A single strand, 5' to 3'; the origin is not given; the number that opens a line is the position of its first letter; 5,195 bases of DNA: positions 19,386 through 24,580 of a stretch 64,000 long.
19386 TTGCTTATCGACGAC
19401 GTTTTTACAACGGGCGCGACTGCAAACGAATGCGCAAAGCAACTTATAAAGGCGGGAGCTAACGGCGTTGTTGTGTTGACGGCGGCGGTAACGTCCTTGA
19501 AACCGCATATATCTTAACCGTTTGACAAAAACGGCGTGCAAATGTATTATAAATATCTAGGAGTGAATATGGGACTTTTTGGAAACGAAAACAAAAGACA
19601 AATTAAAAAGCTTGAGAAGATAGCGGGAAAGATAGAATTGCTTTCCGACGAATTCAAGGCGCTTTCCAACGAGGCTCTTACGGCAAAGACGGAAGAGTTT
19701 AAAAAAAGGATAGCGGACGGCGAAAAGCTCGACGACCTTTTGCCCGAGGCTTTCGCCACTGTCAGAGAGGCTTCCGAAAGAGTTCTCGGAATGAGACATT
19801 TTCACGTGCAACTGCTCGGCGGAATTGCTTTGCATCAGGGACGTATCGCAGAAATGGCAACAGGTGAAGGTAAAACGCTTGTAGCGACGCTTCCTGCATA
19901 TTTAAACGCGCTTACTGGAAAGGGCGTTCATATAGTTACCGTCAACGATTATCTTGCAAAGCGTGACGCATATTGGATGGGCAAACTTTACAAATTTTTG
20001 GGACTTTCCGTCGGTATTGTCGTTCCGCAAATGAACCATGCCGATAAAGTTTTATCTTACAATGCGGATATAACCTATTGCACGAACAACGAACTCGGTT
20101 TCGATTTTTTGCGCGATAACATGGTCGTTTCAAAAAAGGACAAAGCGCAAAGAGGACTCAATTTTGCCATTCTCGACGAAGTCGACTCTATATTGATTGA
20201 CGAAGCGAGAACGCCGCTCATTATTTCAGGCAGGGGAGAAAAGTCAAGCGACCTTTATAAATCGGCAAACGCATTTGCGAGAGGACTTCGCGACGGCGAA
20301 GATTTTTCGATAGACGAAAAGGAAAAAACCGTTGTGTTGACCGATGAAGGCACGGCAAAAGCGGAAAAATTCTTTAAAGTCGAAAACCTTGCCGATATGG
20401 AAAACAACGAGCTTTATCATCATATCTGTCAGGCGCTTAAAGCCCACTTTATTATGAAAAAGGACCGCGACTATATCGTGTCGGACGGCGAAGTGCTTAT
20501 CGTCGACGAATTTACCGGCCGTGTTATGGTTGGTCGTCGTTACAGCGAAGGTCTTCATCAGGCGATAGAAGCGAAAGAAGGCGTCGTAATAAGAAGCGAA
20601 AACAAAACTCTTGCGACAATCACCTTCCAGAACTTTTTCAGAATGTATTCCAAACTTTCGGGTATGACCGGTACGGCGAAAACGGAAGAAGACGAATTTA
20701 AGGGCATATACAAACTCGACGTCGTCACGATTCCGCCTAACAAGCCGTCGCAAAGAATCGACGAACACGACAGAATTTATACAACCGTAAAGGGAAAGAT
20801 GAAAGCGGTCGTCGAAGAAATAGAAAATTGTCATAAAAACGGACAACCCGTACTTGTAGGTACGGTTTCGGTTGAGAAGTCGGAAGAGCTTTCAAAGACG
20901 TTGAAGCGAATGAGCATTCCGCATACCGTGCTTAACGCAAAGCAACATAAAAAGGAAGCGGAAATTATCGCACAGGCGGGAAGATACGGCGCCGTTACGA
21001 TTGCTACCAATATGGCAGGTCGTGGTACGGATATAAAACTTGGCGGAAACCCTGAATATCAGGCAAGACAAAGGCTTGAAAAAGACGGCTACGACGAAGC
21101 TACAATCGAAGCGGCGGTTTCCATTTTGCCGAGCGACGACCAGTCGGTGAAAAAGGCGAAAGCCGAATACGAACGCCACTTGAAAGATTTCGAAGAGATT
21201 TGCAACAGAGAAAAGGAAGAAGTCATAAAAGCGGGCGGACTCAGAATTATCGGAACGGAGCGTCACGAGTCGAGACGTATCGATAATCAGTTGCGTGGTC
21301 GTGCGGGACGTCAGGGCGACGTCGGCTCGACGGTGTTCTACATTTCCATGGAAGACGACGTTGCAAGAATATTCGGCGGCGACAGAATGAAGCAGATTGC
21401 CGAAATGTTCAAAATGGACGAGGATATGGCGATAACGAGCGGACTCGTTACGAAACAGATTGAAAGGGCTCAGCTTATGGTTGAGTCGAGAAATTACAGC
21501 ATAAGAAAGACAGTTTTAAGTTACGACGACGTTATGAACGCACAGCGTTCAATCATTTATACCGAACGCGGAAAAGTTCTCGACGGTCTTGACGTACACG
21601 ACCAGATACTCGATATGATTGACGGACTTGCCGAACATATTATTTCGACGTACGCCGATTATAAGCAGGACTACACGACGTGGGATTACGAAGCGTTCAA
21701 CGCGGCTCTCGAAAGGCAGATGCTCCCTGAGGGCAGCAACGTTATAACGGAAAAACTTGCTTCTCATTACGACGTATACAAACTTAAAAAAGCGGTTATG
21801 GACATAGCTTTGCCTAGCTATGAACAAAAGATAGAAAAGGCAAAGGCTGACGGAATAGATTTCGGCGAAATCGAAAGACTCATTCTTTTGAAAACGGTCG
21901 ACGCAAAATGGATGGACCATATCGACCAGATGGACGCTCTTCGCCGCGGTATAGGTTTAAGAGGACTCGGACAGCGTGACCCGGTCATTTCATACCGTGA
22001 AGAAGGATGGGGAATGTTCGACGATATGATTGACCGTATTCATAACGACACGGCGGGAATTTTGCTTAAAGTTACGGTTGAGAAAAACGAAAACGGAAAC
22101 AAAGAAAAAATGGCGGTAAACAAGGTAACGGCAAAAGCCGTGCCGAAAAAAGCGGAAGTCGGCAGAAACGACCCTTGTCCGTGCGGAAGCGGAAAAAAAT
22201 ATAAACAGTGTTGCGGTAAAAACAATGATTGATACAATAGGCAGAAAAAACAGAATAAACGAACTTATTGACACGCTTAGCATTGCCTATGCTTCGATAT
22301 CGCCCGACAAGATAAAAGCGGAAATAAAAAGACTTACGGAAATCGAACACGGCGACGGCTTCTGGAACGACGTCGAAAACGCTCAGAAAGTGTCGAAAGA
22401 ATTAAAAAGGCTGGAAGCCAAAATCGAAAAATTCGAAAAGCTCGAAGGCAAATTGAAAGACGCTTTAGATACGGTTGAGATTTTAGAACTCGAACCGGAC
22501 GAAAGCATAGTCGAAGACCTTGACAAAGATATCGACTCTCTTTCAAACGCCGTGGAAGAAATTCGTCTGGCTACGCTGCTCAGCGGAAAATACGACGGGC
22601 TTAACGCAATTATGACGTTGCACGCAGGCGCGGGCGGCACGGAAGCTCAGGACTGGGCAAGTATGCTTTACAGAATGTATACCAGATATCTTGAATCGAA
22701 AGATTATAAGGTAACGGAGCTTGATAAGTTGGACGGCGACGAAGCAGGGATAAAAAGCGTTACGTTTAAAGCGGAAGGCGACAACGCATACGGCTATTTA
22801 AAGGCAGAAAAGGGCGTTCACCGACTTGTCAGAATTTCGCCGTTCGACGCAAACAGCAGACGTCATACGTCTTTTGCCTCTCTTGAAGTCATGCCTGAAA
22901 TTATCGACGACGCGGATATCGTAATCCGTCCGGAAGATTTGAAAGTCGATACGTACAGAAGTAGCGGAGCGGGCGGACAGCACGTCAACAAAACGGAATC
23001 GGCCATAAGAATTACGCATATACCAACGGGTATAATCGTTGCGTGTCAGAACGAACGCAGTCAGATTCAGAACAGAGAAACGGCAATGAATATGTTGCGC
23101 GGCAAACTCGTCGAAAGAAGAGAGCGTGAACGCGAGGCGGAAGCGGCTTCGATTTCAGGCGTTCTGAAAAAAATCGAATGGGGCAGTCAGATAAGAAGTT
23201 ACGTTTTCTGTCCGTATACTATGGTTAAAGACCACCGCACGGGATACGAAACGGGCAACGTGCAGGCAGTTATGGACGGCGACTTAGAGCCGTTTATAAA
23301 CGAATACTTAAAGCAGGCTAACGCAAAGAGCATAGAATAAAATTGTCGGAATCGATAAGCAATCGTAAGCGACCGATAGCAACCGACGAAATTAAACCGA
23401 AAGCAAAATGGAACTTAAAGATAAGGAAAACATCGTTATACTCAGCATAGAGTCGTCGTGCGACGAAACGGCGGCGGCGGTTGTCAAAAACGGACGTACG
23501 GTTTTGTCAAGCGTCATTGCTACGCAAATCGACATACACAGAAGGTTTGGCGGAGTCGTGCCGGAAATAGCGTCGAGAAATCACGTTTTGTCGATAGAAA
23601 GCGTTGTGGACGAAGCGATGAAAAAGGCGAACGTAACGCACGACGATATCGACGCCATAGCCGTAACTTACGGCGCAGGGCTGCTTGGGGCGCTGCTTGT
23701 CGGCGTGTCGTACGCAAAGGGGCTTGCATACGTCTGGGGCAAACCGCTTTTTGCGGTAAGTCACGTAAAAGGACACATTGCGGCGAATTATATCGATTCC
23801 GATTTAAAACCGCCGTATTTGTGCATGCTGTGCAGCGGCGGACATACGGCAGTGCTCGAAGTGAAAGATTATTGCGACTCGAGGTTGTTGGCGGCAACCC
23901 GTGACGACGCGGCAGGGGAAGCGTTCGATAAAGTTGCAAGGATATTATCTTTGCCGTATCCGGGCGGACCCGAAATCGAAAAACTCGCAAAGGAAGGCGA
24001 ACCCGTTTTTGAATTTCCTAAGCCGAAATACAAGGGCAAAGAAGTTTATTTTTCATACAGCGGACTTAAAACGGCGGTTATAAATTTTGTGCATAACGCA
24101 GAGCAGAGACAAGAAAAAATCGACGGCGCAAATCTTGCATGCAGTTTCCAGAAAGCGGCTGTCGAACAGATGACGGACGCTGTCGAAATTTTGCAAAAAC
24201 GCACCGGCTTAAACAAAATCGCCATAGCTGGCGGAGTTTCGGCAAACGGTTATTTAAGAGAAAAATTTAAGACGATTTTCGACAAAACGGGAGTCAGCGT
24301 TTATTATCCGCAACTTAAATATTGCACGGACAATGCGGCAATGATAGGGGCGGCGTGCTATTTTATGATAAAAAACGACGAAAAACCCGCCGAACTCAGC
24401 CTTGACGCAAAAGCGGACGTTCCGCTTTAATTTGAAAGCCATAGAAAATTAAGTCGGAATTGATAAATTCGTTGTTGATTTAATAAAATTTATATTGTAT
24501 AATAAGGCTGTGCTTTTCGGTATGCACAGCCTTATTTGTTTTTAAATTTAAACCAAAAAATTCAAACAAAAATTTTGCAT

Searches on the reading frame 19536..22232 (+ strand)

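Call 35: search_protein_families(library=pfam, proteins=[window:19536-22232:+], max_evalue=0.00001)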
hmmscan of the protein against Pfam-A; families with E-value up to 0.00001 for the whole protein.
window:19536-22232:+ (898 aa): 6 families
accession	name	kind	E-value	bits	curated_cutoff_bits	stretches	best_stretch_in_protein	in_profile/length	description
PF07517.20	SecA_DEAD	-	2.2e-130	434.6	24.6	1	14-389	4-290/290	SecA DEAD-like domain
PF21090.3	P-loop_SecA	-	7.3e-90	300.5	27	1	404-630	1-205/205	SecA P-loop domain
PF07516.18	SecA_SW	-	7.7e-61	206.1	26.7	1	632-846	1-199/200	SecA Wing and Scaffold domain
PF01043.26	SecA_PP_bind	-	9.3e-45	152.2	23.5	1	237-345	2-110/110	SecA preprotein cross-linking domain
PF02810.21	SEC-C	-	6e-10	39.2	20.4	1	877-895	1-19/19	SEC-C motif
PF00270.35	DEAD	-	2e-06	28.1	26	0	104-221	18-131/167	DEAD/DEAH box helicase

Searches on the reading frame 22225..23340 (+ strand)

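Call 35: search_protein_families(library=pfam, proteins=[window:22225-23340:+], max_evalue=0.00001)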
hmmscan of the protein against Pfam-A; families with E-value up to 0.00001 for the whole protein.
window:22225-23340:+ (371 aa): 2 families
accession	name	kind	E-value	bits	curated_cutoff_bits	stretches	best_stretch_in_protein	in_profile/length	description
PF03462.23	PCRF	-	2.1e-56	191.3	24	1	31-219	2-193/194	PCRF domain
PF00472.26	RF-1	-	5.7e-43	146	35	1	229-338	2-116/116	RF-1 domain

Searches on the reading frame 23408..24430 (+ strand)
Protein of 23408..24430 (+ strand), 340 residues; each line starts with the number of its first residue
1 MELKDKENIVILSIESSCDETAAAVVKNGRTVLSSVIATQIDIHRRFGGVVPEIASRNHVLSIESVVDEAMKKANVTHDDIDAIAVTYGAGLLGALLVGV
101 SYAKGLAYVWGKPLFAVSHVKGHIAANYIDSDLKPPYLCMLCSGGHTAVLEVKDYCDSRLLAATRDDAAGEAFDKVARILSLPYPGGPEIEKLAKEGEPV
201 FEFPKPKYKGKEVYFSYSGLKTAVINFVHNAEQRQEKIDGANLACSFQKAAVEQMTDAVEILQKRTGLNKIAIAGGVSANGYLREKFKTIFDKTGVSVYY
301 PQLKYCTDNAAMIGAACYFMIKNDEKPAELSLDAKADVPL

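Call 35: search_protein_families(library=pfam, proteins=[window:23408-24430:+], max_evalue=0.00001)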
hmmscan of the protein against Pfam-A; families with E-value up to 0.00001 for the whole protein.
window:23408-24430:+ (340 aa): 2 families
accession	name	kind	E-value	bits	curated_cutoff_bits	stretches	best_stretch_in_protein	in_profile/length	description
PF00814.31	TsaD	-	5.2e-91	305.5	24.8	1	31-314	1-263/264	tRNA N6-adenosine threonylcarbamoyltransferase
PF22521.2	HypF_C_2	-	2.7e-09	37.6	27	1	229-309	155-235/241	Carbamoyltransferase, Kae1-like Domain, second subdomain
